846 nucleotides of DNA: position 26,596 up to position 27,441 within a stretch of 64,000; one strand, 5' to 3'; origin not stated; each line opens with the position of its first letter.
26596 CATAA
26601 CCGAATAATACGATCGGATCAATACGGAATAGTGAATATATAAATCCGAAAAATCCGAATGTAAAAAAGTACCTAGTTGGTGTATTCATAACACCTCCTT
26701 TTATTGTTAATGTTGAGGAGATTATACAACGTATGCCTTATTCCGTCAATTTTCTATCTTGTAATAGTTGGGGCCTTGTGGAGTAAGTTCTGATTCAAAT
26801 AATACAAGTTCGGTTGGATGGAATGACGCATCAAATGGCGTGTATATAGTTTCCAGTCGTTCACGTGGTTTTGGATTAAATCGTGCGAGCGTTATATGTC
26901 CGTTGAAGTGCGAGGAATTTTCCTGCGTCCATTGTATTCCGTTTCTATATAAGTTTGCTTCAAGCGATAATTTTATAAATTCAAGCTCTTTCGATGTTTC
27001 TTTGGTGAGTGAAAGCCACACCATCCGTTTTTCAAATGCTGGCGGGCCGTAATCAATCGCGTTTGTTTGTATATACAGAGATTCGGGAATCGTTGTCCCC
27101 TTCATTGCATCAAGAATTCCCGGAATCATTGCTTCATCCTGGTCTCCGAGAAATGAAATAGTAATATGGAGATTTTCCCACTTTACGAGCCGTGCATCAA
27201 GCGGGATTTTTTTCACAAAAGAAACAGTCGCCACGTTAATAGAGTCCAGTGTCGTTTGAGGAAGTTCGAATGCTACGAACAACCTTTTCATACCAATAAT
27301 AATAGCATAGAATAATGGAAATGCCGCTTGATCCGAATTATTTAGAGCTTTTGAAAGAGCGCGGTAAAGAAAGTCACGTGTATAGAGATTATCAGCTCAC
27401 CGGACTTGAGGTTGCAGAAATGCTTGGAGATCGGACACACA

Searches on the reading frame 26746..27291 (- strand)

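Call 85: search_protein_families(library=pfam, proteins=[window:26746-27291:-], max_evalue=0.01)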
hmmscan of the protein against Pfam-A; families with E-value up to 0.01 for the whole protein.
window:26746-27291:- (181 aa): 2 families
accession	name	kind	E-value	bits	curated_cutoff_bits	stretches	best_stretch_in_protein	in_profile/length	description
PF02834.22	LigT_PEase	-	5e-12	46.3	23.3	2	31-76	25-71/87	LigT like Phosphoesterase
PF13563.12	2_5_RNA_ligase2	-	5.7e-06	26.9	27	1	31-167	17-148/152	2'-5' RNA ligase superfamily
